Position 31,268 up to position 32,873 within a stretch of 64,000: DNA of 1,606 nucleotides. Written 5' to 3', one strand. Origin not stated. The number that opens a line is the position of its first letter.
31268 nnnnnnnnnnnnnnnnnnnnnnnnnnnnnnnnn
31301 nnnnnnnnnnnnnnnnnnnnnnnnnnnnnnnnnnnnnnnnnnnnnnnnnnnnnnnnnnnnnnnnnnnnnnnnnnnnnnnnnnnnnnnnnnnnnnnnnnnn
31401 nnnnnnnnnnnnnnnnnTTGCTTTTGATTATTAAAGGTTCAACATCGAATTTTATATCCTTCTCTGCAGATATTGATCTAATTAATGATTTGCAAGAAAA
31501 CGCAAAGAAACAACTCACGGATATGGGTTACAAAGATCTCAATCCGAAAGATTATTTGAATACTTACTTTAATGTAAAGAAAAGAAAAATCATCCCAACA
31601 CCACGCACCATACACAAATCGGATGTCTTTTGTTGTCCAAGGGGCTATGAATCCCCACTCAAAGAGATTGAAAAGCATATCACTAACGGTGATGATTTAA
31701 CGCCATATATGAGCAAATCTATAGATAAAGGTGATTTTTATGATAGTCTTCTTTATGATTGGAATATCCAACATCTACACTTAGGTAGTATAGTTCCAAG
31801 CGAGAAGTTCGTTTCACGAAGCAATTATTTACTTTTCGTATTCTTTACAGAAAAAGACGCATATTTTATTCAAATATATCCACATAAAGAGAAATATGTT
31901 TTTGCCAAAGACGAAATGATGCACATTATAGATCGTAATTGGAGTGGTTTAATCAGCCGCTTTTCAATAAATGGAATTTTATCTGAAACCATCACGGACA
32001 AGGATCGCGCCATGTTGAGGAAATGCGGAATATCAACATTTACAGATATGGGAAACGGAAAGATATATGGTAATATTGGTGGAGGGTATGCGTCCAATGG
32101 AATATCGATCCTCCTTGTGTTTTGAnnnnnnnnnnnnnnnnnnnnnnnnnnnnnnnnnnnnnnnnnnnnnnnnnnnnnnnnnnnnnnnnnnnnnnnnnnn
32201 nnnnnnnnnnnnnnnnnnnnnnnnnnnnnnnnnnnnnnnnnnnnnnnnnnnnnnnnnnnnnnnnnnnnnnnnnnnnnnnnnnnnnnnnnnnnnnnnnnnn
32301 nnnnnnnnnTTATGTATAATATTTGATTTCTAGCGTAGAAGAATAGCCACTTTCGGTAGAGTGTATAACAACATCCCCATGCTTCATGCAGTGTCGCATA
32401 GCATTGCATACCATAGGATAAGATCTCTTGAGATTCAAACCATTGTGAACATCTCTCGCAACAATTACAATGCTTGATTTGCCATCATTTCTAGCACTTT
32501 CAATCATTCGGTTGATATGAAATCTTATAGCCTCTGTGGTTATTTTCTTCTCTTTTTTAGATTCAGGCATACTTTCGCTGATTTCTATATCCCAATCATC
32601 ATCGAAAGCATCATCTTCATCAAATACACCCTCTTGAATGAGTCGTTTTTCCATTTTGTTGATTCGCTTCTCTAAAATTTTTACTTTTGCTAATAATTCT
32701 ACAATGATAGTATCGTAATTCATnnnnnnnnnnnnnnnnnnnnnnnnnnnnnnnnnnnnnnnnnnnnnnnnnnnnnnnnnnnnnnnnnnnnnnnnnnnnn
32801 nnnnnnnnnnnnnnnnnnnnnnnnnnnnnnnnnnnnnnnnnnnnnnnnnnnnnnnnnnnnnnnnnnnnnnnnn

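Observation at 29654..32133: AT-rich island at the 3-prime side of tRNA-Pro carries an AbiH-like gene in a tight three-gene operon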

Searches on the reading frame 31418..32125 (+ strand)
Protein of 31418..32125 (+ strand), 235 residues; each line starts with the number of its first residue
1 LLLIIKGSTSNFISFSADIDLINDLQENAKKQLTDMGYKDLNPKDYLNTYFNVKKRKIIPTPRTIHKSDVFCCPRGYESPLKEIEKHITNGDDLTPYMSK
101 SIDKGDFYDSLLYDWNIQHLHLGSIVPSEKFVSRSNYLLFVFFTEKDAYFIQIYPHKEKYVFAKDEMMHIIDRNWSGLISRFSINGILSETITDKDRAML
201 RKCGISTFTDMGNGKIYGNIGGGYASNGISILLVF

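Call 4: search_protein_families(library=pfam, proteins=[window:31418-32125:+], max_evalue=1)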
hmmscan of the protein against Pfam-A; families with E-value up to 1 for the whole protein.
window:31418-32125:+ (235 aa): 0 families

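Call 5: search_protein_families(library=padloc, proteins=[window:31418-32125:+], max_evalue=1)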
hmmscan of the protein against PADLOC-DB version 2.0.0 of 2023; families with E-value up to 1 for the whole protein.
window:31418-32125:+ (235 aa): 2 families
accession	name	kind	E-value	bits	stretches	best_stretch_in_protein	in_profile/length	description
PDLC04066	PD-T4-7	-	2.4e-39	133.3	1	19-228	8-235/337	-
PDLC04065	PD-T4-7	-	3.7e-37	126.7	1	20-231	2-247/333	-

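Call 7: search_protein_families(library=ncbifam, proteins=[window:31418-32125:+], max_evalue=1)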
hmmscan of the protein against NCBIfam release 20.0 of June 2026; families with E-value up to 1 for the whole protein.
window:31418-32125:+ (235 aa): 0 families

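Call 8: search_protein_families(library=phrogs, proteins=[window:31418-32125:+], max_evalue=1)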
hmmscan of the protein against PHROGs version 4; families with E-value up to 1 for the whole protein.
window:31418-32125:+ (235 aa): 0 families

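Call 25: find_homologous_proteins(query=window:31418-32125:+)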
Query window:31418-32125:+ (235 aa): 26 proteins with E <= 0.001 among 175 candidates.
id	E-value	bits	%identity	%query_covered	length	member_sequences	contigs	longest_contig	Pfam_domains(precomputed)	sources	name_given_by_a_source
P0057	1.0e-151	521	98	99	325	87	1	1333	-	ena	-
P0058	1.1e-138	479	91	99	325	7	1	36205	-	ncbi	-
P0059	2.1e-59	219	47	97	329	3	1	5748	-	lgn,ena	-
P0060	2.0e-56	209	47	92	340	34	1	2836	-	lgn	-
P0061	1.1e-55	207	45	99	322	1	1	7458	-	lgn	-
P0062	3.8e-55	205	47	92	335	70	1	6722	-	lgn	-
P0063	6.2e-55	204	48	91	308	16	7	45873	-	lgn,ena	-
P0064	1.7e-54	203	46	97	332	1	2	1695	-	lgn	-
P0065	4.0e-52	195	43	97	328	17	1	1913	-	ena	-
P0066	5.7e-52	195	44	92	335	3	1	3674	-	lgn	-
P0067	3.0e-45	173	42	94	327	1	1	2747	-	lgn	-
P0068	1.1e-41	161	43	82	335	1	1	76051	-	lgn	-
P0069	8.3e-39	152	41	95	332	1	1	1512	-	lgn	-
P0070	3.8e-37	146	42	92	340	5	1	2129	-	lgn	-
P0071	1.0e-36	145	39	92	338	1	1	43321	-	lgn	-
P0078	1.1e-28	119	91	29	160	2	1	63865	-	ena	-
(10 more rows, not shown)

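Call 28: find_encoding_contigs(protein=P0058, flank=8000, max_places=3)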
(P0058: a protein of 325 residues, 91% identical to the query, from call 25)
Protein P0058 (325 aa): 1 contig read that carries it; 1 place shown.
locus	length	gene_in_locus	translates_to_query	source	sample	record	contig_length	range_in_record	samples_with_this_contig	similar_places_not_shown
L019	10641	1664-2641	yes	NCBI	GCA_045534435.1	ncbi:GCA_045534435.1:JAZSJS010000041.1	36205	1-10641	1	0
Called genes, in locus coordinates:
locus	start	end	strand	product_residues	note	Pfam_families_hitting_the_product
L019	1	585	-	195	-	?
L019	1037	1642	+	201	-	PF00717:Peptidase_S24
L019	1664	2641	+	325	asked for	-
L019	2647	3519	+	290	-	-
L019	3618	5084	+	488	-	PF00239:Resolvase, PF07508:Recombinase, PF13408:Zn_ribbon_recom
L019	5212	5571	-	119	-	-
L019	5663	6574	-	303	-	PF01156:IU_nuc_hydro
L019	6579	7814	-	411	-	PF00294:PfkB, PF00165:HTH_AraC (faint), PF12833:HTH_18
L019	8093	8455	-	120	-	PF00462:Glutaredoxin (weak), PF03960:ArsC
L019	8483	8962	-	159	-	-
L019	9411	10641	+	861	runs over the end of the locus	PF00009:GTP_EFTU, PF03764:EFG_IV, PF00679:EFG_C, PF05991:NYN_YacP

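Call 29: find_encoding_contigs(protein=P0057, flank=8000, max_places=3)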
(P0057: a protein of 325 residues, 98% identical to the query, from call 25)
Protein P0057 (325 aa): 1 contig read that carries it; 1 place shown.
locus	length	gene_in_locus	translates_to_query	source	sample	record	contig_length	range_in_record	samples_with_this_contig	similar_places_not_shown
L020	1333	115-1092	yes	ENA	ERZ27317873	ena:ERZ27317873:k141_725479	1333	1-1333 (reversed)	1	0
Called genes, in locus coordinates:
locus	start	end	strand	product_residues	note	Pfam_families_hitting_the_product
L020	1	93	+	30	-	?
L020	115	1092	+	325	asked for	-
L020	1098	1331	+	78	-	?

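Call 30: find_encoding_contigs(protein=P0078, flank=8000, max_places=3)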
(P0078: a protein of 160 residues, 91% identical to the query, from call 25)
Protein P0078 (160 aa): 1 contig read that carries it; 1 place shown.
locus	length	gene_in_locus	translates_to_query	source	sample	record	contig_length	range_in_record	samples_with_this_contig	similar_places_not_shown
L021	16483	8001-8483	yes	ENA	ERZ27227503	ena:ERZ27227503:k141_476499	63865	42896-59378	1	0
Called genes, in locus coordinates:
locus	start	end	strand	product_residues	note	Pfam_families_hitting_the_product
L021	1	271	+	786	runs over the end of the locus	PF07728:AAA_5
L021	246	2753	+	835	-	PF09823:DUF2357, PF04411:PDDEXK_7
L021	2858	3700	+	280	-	PF01844:HNH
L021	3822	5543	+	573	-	PF00069:Pkinase, PF07714:PK_Tyr_Ser-Thr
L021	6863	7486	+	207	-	PF00717:Peptidase_S24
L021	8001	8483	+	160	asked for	-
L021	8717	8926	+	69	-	PF01381:HTH_3 (weak), PF13443:HTH_26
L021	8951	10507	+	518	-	PF20276:CTD1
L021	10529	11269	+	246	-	PF20289:MComp1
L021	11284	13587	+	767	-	PF02463:SMC_N, PF13175:AAA_15, PF13476:AAA_23, PF13304:AAA_21 (faint)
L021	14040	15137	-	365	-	PF01381:HTH_3, PF06114:Peptidase_M78 (weak)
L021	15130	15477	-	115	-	-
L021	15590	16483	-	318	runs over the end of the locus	-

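Call 34: search_solved_structures(query=P0057, max_evalue=1)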
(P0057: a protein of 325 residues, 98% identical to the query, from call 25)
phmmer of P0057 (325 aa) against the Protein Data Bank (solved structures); distinct sequences matched with E-value up to 1: 0.

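Call 55: search_dna_similar(query=P0057, collection=plasmids, mode=protein, max_evalue=0.001)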
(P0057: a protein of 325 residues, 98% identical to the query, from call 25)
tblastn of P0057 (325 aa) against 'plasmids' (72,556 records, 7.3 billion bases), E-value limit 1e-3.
Records with a match: 14; places in all: 14; records where one place covers at least 80% of the query: 1.
Best place of each record, by identity: <60% 14.
By first word of the organism name: Klebsiella 3; Lactiplantibacillus 2; Hymenobacter 1; Priestia 1; Vibrio 1; Deinococcus 1; Companilactobacillus 1; Moellerella 1; Burkholderia 1; Campylobacter 1; and 1 more.
By predicted mobility (MOB-suite, as given by PLSDB): non-mobilizable 8; mobilizable 5; conjugative 1.
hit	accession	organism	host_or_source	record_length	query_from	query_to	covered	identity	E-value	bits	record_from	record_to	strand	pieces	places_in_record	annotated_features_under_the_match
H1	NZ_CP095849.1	Hymenobacter sublimis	single cell,air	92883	17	297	86%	27.3%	8e-26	115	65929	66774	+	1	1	hypothetical protein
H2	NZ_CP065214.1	Priestia megaterium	mulberry,cell culture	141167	17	209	59%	32.8%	1e-23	108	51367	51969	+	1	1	hypothetical protein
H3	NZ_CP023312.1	Vibrio anguillarum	Dicentrarchus labrax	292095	19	235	67%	28.0%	4e-16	86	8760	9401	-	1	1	hypothetical protein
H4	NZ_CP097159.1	Deinococcus sp. QL22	-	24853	16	255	74%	25.2%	7e-10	68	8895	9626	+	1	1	hypothetical protein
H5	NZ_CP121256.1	Lactiplantibacillus plantarum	single cell,kimchi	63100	54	207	47%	34.0%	1e-14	82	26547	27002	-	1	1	hypothetical protein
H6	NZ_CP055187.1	Klebsiella pneumoniae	Shatin WWTPs_14 WWTPs effluent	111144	13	205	59%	26.7%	1e-9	67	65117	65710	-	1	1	hypothetical protein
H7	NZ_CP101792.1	Klebsiella pneumoniae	Homo sapiens,pure culture,sputum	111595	13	205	59%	26.7%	1e-9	67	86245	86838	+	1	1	hypothetical protein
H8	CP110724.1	Klebsiella pneumoniae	Homo sapiens,throat swab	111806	13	205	59%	26.7%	1e-9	67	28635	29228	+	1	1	hypothetical protein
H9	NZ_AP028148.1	Lactiplantibacillus plantarum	-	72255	54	207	47%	33.3%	4e-14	81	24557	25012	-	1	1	hypothetical protein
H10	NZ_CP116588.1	Companilactobacillus farciminis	Bos taurus,whole organism,fecal sample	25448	54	207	47%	30.8%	9e-11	71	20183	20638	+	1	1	hypothetical protein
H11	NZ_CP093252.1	Moellerella wisconsensis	whole organism,Food: Red deer meat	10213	18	201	57%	24.5%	5e-7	59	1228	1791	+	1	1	hypothetical protein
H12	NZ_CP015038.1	Burkholderia cenocepacia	Homo sapiens,Cord blood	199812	44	205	50%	25.6%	4e-12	74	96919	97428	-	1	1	hypothetical protein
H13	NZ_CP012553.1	Campylobacter sp. RM16192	dog,cell culture,oral swab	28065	75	205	40%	30.1%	1e-6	58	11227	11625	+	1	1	hypothetical protein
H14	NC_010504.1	Methylobacterium radiotolerans JCM 2831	-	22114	43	209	51%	23.5%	2e-11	72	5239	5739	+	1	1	hypothetical protein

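Call 57: search_protein_families(library=padloc, proteins=[P0057, L019:2647-3519:+, L019:1037-1642:+], max_evalue=0.01)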
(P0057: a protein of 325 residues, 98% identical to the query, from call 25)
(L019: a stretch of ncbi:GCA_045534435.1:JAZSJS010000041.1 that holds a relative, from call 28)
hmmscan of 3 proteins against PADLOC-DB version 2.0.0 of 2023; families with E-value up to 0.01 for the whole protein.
P0057 (325 aa): 2 families
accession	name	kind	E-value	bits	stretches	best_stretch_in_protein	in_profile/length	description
PDLC04066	PD-T4-7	-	4.3e-44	148.9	1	18-303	9-308/337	-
PDLC04065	PD-T4-7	-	2.5e-39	133.8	1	18-293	2-312/333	-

L019:2647-3519:+ (290 aa): 0 families

L019:1037-1642:+ (201 aa): 0 families

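Call 58: search_protein_families(library=pfam, proteins=[P0057, L019:2647-3519:+, L019:1037-1642:+], max_evalue=0.01)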
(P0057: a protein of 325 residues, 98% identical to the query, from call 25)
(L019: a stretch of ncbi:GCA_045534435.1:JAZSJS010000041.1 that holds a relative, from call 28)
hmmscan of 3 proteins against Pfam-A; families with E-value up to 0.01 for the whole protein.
P0057 (325 aa): 0 families

L019:2647-3519:+ (290 aa): 1 family
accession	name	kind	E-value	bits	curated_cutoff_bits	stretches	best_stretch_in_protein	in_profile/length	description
PF22980.2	Myb_DNA-bind_8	-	0.0092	15.7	27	0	258-284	22-48/50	Myb-like DNA-binding domain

L019:1037-1642:+ (201 aa): 3 families
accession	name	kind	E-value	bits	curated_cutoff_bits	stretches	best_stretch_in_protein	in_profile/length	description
PF00717.28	Peptidase_S24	-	8.7e-26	90.4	23.3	1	78-193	1-114/116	Peptidase S24-like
PF01726.22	LexA_DNA_bind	-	0.00019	21.6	23.7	1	10-50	9-50/65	LexA DNA binding domain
PF09339.16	HTH_IclR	-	0.0027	17.9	22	1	28-57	20-49/52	IclR helix-turn-helix domain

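Call 80: find_related_loci(query=P0057, collection=viral_contigs, flank=6000)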
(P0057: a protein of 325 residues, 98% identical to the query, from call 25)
Query P0057 (325 aa) in viral_contigs; peptide patterns used: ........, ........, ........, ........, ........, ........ (x = any residue, [..] = any of these).
1 stretches matched a pattern, but none encodes a relative of the query by tblastn (E <= 1e-3).

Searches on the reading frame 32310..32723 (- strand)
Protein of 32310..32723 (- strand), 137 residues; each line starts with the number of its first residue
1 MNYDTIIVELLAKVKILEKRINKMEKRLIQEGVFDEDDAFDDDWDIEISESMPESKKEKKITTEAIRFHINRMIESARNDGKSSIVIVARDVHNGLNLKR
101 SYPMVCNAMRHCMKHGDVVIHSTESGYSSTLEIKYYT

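Call 4: search_protein_families(library=pfam, proteins=[window:32310-32723:-], max_evalue=1)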
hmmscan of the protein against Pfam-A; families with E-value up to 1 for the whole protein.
window:32310-32723:- (137 aa): 2 families
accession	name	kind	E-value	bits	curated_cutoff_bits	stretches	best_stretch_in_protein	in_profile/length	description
PF07160.18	SKA1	-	0.022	15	29.6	1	57-112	176-233/243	Spindle and kinetochore-associated protein 1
PF02199.20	SapA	-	0.39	11.2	22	1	106-115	21-30/33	Saposin A-type domain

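Call 5: search_protein_families(library=padloc, proteins=[window:32310-32723:-], max_evalue=1)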
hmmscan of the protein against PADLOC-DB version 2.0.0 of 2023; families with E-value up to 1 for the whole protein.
window:32310-32723:- (137 aa): 0 families

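Call 7: search_protein_families(library=ncbifam, proteins=[window:32310-32723:-], max_evalue=1)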
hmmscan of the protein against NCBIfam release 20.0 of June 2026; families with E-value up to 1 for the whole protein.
window:32310-32723:- (137 aa): 0 families

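Call 8: search_protein_families(library=phrogs, proteins=[window:32310-32723:-], max_evalue=1)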
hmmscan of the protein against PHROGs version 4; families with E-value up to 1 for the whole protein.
window:32310-32723:- (137 aa): 2 families
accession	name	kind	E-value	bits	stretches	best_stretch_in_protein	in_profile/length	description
phrog_11018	-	unknown function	0.058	14.6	1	21-58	15-52/86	-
phrog_36361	-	unknown function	0.073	14.5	0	48-104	10-65/118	-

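Call 69: search_dna_similar(query=window:32310-32723:-, collection=plasmids, mode=protein, max_evalue=0.01)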
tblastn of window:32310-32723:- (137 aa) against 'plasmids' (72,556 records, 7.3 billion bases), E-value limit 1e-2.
No match.

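Call 70: search_dna_similar(query=window:32310-32723:-, collection=phages, mode=protein, max_evalue=0.01)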
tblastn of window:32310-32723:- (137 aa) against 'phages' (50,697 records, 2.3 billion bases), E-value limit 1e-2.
No match.

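Call 71: search_solved_structures(query=window:32310-32723:-, max_evalue=1)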
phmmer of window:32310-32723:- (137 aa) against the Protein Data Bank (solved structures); distinct sequences matched with E-value up to 1: 3.
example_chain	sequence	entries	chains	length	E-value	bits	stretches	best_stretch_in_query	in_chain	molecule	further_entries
9y42_G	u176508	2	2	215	0.35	14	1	52-114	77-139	60S ribosomal protein L7a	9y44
4c9y_A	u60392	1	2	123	0.59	13.2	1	59-117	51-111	SPINDLE AND KINETOCHORE-ASSOCIATED PROTEIN 1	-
4ca0_A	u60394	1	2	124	0.6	13.2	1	59-117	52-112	SPINDLE AND KINETOCHORE-ASSOCIATED PROTEIN 1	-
